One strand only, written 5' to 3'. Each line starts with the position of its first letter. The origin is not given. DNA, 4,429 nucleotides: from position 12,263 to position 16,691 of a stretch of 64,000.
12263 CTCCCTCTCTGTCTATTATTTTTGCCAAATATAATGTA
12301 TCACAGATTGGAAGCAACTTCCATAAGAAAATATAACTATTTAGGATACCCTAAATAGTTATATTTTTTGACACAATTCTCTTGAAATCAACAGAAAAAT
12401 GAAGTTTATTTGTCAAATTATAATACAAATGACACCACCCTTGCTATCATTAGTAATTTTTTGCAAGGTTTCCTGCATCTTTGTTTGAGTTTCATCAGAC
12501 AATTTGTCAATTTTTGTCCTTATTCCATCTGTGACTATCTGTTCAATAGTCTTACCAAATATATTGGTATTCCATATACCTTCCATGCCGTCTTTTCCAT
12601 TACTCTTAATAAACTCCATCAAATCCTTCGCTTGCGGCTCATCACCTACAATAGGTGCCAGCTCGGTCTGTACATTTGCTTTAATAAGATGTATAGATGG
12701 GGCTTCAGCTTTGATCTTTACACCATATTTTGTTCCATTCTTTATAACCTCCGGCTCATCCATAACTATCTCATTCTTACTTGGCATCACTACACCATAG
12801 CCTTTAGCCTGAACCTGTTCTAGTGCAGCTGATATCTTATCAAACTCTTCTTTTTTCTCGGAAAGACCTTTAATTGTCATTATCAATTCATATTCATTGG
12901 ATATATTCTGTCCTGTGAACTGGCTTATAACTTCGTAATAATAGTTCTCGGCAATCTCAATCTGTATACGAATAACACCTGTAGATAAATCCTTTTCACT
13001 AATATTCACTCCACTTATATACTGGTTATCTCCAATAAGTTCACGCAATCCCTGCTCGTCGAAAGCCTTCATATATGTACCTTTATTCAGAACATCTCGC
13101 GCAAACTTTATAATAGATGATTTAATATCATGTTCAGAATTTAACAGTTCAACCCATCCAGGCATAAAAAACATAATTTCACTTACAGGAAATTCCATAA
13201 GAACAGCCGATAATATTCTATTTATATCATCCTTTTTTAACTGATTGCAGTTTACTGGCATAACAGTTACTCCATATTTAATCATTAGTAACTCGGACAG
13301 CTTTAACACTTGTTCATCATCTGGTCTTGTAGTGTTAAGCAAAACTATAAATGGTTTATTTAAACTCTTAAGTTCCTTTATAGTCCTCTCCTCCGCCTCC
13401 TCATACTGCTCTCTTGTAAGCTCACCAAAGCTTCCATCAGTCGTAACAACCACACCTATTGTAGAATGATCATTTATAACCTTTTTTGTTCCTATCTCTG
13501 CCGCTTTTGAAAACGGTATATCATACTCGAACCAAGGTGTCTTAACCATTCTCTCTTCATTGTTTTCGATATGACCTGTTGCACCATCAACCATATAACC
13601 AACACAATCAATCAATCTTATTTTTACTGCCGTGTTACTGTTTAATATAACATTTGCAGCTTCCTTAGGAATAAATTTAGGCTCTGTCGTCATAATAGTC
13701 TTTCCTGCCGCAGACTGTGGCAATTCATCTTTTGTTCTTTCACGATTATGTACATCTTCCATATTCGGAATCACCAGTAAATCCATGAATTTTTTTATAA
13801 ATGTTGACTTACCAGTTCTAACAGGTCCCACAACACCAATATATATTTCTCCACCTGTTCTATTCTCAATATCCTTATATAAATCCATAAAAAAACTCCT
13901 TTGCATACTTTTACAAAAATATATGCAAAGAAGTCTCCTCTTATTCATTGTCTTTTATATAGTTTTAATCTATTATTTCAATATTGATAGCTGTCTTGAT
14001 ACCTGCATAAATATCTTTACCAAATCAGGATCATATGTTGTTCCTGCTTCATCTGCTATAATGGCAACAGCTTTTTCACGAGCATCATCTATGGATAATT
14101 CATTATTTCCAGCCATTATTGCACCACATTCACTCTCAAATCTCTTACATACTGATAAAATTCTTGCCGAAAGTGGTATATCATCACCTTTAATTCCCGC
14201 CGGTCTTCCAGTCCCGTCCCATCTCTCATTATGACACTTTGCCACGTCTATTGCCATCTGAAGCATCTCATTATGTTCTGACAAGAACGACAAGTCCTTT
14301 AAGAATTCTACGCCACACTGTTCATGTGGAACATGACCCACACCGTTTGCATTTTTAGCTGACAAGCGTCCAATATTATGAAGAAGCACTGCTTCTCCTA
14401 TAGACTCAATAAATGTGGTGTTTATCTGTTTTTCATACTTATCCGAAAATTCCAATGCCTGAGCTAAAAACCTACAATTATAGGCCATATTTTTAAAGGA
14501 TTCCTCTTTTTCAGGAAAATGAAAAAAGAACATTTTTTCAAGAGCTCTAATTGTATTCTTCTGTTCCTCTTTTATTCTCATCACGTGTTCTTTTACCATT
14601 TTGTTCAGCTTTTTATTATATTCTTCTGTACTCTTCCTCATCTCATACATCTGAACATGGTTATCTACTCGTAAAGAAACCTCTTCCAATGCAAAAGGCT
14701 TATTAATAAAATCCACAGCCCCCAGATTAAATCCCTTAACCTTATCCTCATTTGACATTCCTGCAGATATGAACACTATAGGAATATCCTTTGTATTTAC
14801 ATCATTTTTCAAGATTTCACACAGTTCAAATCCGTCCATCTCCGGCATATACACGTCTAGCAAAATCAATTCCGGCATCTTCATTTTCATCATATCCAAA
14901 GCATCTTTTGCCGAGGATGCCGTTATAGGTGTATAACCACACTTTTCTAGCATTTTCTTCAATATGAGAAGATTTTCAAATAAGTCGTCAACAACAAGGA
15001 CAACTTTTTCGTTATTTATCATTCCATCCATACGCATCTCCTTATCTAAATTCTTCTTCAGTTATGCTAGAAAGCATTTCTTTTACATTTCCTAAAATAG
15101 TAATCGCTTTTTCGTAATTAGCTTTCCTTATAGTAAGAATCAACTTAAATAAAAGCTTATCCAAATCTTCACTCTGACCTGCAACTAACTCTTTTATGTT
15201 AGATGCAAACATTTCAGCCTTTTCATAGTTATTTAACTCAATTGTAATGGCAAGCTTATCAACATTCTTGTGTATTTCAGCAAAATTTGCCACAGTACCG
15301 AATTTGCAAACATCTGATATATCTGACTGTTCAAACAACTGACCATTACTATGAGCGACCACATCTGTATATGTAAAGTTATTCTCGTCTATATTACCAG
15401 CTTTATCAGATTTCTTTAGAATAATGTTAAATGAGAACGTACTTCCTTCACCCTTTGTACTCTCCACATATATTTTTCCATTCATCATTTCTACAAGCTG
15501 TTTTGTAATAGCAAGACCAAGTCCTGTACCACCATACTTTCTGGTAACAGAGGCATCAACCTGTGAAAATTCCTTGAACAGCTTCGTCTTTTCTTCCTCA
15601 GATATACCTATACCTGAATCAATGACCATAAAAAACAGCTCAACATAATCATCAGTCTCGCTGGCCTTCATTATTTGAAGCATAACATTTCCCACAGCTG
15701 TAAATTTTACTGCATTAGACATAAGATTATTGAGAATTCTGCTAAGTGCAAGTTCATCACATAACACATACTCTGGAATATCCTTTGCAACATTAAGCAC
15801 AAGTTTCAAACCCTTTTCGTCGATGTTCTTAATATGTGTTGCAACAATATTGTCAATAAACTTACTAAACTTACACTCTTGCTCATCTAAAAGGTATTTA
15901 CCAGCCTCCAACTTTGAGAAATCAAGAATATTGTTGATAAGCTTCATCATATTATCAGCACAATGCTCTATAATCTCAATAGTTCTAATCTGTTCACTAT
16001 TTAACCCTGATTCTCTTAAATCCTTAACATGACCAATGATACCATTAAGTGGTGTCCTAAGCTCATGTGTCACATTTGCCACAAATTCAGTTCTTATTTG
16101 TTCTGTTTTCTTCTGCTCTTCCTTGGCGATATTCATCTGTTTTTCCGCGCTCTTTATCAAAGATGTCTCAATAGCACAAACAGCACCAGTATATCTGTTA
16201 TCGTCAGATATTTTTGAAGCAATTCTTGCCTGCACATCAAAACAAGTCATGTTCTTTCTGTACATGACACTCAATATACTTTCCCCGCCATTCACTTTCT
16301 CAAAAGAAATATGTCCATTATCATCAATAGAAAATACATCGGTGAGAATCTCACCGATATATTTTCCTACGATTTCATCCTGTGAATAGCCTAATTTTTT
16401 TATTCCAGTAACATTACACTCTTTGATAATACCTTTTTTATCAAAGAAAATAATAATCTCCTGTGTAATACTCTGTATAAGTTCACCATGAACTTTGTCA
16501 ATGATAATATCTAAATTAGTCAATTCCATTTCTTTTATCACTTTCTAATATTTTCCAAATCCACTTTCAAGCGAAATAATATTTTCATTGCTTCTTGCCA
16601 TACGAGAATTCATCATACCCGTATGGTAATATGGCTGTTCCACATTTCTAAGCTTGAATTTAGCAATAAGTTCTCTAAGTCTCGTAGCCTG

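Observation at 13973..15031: HD-GYP domain with most signature and metal-ligand residues replaced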

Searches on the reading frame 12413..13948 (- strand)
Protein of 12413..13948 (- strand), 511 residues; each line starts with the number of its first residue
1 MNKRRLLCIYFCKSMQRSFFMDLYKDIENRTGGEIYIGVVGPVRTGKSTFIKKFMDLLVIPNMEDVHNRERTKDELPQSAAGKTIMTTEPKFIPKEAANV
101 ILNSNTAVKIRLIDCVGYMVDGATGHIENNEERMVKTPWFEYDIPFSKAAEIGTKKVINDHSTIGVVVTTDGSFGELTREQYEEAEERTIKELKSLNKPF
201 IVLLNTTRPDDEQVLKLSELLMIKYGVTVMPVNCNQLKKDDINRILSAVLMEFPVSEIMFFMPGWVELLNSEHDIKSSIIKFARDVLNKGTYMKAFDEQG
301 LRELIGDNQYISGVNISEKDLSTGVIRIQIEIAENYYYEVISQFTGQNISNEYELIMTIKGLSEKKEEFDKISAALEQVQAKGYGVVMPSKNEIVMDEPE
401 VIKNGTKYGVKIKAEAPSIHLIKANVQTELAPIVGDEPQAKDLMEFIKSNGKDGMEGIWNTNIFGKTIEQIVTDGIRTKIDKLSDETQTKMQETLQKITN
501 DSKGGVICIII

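Call 3: search_protein_families(library=pfam, proteins=[window:12413-13948:-], max_evalue=0.1)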
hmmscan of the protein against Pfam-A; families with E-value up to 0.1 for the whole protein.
window:12413-13948:- (511 aa): 5 families
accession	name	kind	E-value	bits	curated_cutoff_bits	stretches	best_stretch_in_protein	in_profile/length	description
PF09547.16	SpoIVA_ATPase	-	8.4e-119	395.7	26.6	1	21-254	4-237/237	Stage IV sporulation protein A, ATPase domain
PF20438.3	SpoIVA_middle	-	2e-62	210.9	25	1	255-435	1-179/179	Stage IV sporulation protein A, middle domain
PF20439.3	SpoIVA_C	-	3.1e-29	101.3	25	1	437-511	2-76/76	Sporulation stage IV protein A, C-terminal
PF01926.29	MMR_HSR1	-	0.0041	17.6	21.9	1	37-205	2-112/113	50S ribosome-binding GTPase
PF00009.33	GTP_EFTU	-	0.0056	16.7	26.5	1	36-118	5-79/188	Elongation factor Tu GTP binding domain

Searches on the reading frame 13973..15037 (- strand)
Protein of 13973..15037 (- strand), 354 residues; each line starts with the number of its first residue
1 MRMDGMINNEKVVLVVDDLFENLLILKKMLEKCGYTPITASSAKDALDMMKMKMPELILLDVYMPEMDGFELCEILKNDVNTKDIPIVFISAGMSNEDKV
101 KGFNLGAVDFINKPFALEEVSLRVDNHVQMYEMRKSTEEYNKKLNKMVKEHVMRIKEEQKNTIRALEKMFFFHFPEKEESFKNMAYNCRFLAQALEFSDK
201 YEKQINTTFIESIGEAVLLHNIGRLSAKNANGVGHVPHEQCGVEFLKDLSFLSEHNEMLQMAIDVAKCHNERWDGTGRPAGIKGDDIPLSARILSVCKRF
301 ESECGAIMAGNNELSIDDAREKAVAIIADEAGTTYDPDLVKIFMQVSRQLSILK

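Call 3: search_protein_families(library=pfam, proteins=[window:13973-15037:-], max_evalue=0.1)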
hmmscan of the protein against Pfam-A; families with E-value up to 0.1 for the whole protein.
window:13973-15037:- (354 aa): 5 families
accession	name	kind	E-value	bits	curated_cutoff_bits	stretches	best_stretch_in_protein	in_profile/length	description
PF00072.30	Response_reg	-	1.3e-24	86.9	30.2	1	13-123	1-109/111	Response regulator receiver domain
PF13487.12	HD_5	-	4.8e-14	52.9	27.2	1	254-339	90-170/170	HD domain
PF01966.28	HD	-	5.7e-06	27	22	1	202-301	20-114/116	HD domain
PF23198.2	PDE8A_N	-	0.04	14.3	29.6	0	29-97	29-98/147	PDE8A-like, N-terminal domain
PF04867.17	DUF643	-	0.045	14.8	25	1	111-189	19-93/114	Protein of unknown function (DUF643)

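Call 4: search_protein_families(library=ncbifam, proteins=[window:13973-15037:-], max_evalue=0.1)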
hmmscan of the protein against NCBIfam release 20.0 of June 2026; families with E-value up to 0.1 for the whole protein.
window:13973-15037:- (354 aa): 102 families (the best 25 are shown)
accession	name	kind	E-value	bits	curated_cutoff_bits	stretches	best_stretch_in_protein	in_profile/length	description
NF053512.1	nitric_RR_NosR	exception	3e-36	125.3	400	2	137-350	153-357/422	response regulator c-di-GMP phosphodiesterase, NosR family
NF007135.0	PRK09581.1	equivalog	5.4e-33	114.5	474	1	13-161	5-153/457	PleD family two-component system response regulator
NF053854.1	RespRegPhoBBctds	equivalog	4.8e-32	111.1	270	1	13-162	1-147/225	two-component system response regulator PhoB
NF045944.1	ResRegRpaBCyano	equivalog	1.6e-26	93.1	330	1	14-168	1-151/229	response regulator transcription factor RpaB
TIGR02154.1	PhoB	equivalog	1.1e-25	90.3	296.2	1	11-157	3-148/226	phosphate regulon transcriptional regulator PhoB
NF040534.1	resp_reg_YycF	equivalog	2.4e-23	82.6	340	1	12-159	2-144/231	response regulator YycF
NF041880.1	EPS_EpsF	equivalog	1.2e-21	76.8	900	1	16-157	1-143/492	response regulator EpsF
NF033120.0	vanR_FM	exception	1.7e-21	76.9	460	1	12-159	5-146/231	vancomycin resistance response regulator transcription factor, VanR-F/VanR-M family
NF008296.0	PRK11083.1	equivalog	3.7e-21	75.6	273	1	11-155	4-145/228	two-component system response regulator CreB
NF040689.1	MtrAB_MtrA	equivalog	6.1e-21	74.8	300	1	13-156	1-141/219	MtrAB system response regulator MtrA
NF033117.2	vanR_ACDEGLN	exception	1.7e-20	73.6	350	1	13-163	1-146/226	VanR-ABDEGLN family response regulator transcription factor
NF051850.1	RespRegRprY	equivalog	8.4e-20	71.2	370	1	9-151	4-143/234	response regulator transcription factor RprY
NF007982.1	PRK10710.1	equivalog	1.6e-18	67.1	380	1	9-158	6-150/235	envelope stress response regulator BaeR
NF008469.0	PRK11361.1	equivalog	2.3e-18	66.1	714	1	10-150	4-142/461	acetoacetate metabolism transcriptional regulator AtoC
TIGR01387.1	cztR_silR_copR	subfamily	2.6e-18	66.5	279.2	1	13-154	1-141/218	heavy metal response regulator transcription factor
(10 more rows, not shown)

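Call 5: search_solved_structures(query=window:13973-15037:-, max_evalue=0.01, show_alignments=0)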
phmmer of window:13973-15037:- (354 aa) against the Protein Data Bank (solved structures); distinct sequences matched with E-value up to 0.01: 277 (the best 60 are shown).
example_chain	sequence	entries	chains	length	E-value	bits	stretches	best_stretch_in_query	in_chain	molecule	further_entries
9g85_A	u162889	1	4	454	2.5e-24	89.2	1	13-116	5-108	Response regulator PleD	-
2wb4_A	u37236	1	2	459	2.6e-24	89.1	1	13-116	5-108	DIGUANYLATE CYCLASE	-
9g86_A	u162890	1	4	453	2.7e-24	89.1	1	13-116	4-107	Response regulator PleD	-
1w25_A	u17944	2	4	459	2.8e-24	89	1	13-116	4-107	STALKED-CELL DIFFERENTIATION CONTROLLING PROTEIN | RESPONSE REGULATOR PLED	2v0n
1mvo_A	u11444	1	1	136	5.1e-21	78.3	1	11-140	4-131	PhoP response regulator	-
9dvt_R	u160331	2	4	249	1e-18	70.8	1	13-129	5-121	DNA-binding dual master transcriptional regulator RpaA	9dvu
8fk2_A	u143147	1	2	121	1.1e-18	70.6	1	11-130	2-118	Putative response regulator CovR VicR-like protein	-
1nxo_A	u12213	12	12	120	1.4e-18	70.3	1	11-125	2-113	DNA-binding response regulator | Response regulator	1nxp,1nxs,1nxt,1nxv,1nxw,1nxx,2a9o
6eb7_A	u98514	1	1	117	1.9e-18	69.9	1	12-124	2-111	DNA-binding response regulator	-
12aw_A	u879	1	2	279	7.7e-18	67.9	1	12-146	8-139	HYBRID TWO-COMPONENT SYSTEM PROTEIN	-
2zwm_A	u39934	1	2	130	3.4e-17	65.8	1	10-128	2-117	Transcriptional regulatory protein yycF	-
3f6p_A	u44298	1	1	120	4.6e-17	65.3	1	10-127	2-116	Transcriptional regulatory protein yycF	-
9ji3_J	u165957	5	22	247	4.7e-17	65.3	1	10-124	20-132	DNA-binding response regulator | Possible two component system response transcriptional positive regulator PhoP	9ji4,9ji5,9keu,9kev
3r0j_A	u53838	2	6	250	4.8e-17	65.3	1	10-124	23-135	POSSIBLE TWO COMPONENT SYSTEM RESPONSE TRANSCRIPTIONAL POSITIVE REGULATOR PHOP | Response regulator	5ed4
1zes_A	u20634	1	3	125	2.9e-16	62.7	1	13-124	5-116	Phosphate regulon transcriptional regulatory protein phoB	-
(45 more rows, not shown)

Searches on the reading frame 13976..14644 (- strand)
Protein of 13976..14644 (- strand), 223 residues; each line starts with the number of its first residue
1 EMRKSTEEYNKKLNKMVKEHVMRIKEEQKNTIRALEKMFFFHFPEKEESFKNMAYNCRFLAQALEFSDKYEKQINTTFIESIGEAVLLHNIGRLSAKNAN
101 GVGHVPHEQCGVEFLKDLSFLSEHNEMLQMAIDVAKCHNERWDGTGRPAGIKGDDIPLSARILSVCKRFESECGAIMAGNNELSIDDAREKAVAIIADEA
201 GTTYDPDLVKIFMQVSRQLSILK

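Call 7: search_solved_structures(query=window:13976-14644:-, max_evalue=0.01, show_alignments=5)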
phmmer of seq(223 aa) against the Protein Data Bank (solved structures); distinct sequences matched with E-value up to 0.01: 5.
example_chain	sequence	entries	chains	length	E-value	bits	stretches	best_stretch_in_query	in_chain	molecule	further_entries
4r8z_A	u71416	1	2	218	2.4e-13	53.3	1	57-216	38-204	Cyclic di-GMP phosphodiesterase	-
5z7c_A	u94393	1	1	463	9.5e-12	48.1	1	83-208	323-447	3'3'-cGAMP-specific phosphodiesterase 3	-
4mcw_A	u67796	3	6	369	7e-09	38.8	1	124-218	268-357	Metal dependent phosphohydrolase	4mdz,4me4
9rbz_A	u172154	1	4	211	0.0029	20.4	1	123-169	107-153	HD domain/sensory box protein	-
9rc0_A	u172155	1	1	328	0.0059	19.4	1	123-169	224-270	HD domain/sensory box protein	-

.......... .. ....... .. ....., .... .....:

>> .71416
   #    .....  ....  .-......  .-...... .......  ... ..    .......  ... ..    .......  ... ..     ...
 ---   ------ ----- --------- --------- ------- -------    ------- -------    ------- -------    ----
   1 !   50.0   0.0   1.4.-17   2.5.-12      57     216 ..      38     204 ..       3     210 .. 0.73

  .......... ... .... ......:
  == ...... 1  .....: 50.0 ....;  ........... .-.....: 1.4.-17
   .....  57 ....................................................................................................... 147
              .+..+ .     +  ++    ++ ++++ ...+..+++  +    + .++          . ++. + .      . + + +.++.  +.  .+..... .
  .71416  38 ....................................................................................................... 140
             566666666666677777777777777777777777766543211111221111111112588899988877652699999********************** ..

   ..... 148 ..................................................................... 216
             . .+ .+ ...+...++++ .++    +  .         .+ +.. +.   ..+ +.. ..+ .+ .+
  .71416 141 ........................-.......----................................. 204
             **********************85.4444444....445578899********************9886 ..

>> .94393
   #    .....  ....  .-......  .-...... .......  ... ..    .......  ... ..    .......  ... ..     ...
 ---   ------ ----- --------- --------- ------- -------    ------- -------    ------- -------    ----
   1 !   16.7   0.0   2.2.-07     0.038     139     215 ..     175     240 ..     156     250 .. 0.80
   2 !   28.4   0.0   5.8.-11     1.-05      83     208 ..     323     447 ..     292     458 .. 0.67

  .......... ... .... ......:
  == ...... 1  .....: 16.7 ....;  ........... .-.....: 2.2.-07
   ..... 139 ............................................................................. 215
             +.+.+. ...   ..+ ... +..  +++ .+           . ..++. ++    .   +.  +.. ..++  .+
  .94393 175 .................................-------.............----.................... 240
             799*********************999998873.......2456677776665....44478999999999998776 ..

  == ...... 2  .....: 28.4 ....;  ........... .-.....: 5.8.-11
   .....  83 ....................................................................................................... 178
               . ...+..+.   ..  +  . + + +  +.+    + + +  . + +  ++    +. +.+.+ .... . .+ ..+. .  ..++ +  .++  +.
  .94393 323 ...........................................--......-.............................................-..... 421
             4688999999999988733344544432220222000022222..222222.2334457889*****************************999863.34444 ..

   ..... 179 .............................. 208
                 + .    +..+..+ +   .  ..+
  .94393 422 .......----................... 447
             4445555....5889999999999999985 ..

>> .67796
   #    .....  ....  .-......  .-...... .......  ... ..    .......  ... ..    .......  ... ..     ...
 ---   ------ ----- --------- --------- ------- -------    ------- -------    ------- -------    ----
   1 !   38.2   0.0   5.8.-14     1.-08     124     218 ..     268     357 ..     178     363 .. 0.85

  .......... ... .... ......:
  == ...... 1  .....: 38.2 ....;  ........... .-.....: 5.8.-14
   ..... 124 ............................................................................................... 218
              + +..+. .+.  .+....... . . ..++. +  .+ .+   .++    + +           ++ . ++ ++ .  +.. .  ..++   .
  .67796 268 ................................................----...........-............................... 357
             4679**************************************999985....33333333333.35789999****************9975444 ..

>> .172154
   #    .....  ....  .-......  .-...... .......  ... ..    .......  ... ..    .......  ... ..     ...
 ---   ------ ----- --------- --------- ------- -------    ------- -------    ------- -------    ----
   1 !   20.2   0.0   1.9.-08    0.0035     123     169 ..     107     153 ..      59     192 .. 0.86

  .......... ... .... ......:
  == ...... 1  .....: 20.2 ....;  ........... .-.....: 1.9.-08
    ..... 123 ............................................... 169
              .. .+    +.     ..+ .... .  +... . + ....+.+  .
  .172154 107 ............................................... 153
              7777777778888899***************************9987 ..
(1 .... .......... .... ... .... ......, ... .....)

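Call 68: search_protein_representatives(protein=window:13976-14542:-)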
Query: 189 residues. Proteins with E-value up to 0.001 (for the whole library): 38947; up to 1e-10: 1421; up to 1e-30: 2. The best 150 are listed.
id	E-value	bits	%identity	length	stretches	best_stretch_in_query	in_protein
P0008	8.9e-81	286.2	68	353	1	1-189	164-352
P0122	1.2e-38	148.9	82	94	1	103-189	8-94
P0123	1.7e-29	119.1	36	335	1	1-186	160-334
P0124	6.1e-27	110.7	44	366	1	15-185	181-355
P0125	1.5e-26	109.5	33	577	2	72-184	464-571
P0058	6.7e-25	104.1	39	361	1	17-185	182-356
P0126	2.5e-24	102.2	47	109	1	82-188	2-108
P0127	1.5e-22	96.5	31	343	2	58-184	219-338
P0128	2.1e-22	95.9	35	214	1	15-184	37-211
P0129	3.0e-22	95.5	36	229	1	18-185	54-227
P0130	4.9e-22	94.8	36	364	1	16-185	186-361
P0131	1.3e-21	93.4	37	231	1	10-181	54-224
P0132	4.6e-21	91.6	35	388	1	21-186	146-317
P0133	1.6e-20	89.8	35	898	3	99-181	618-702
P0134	1.7e-20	89.7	36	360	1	15-185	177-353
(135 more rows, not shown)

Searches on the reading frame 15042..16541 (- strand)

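Call 3: search_protein_families(library=pfam, proteins=[window:15042-16541:-], max_evalue=0.1)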
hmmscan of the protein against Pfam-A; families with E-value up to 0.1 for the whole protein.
window:15042-16541:- (499 aa): 5 families
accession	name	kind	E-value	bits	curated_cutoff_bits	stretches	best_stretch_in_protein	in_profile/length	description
PF02518.31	HATPase_c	-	1.4e-25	90.3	26.4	1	262-373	2-107/111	Histidine kinase-, DNA gyrase B-, and HSP90-like ATPase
PF00512.31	HisKA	-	4.3e-20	72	26.9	1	150-214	2-66/66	His Kinase A (phospho-acceptor) domain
PF13426.13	PAS_9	-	2.5e-06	28.1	27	1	31-124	4-98/103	PAS domain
PF00989.32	PAS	-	0.01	16.3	22.6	1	22-66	7-50/113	PAS fold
PF11546.13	CompInhib_SCIN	-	0.01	16.3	23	0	124-219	16-102/114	Staphylococcal complement inhibitor SCIN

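Call 4: search_protein_families(library=ncbifam, proteins=[window:15042-16541:-], max_evalue=0.1)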
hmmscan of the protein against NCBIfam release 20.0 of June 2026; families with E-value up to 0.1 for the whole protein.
window:15042-16541:- (499 aa): 80 families (the best 25 are shown)
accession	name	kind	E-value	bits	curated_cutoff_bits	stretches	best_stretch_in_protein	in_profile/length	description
NF008318.0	PRK11107.1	equivalog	5.1e-82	276.3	890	1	135-412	278-551/920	two-component sensor histidine kinase BarA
TIGR02956.1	TMAO_torS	equivalog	4.7e-70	236.8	676.5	1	136-385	450-692/967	TMAO reductase system sensor histidine kinase/response regulator TorS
NF041947.1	LuxQ_Vibrio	equivalog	3.5e-67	227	1200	1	30-386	362-707/843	quorum-sensing autoinducer 2 sensor kinase/phosphatase LuxQ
NF045901.1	HisKinLetSLeg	equivalog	1.3e-66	225.3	1650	1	99-378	239-521/906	two-component system sensor histidine kinase LetS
NF011874.0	PRK15347.1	equivalog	3.6e-60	204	852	1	134-380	382-619/921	two component system sensor kinase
NF008302.0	PRK11091.1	equivalog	5e-57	193.6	838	1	140-382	273-512/779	aerobic respiration two-component sensor histidine kinase ArcB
NF038297.2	hybrid_HK_HrmK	equivalog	1.6e-54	185.6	725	1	130-388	215-470/607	hybrid histidine kinase/response regulator HrmK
NF008099.0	PRK10841.1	equivalog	2.2e-54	184.6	920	1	134-388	455-703/949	two-component system sensor histidine kinase RcsC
NF046044.1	PnpS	equivalog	4e-54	184.1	400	1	142-372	162-388/390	two-component system histidine kinase PnpS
NF033092.0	HK_WalK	equivalog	1.1e-51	176.1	725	1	30-373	271-592/594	cell wall metabolism sensor histidine kinase WalK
NF047874.1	MASE3_PAS_HK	subfamily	2e-50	172.3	560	1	18-387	267-637/655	MASE3 domain-containing sensor histidine kinase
TIGR02966.1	phoR_proteo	equivalog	3.1e-49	167.8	334.2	1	142-373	106-333/333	phosphate regulon sensor histidine kinase PhoR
NF047465.1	hybrid_HK_LvrA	exception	7.4e-43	146.6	1200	1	141-396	193-442/819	hybrid histidine kinase/response regulator LvrA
NF041832.1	near_NosP_CTERM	subfamily_domain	4.1e-42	144.6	400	1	148-382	5-232/370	NahK/ErcS family hybrid sensor histidine kinase/response regulator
NF008543.0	PRK11466.1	equivalog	3.8e-40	137.5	982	1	139-381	433-668/914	TMAO reductase system sensor histidine kinase/response regulator TorS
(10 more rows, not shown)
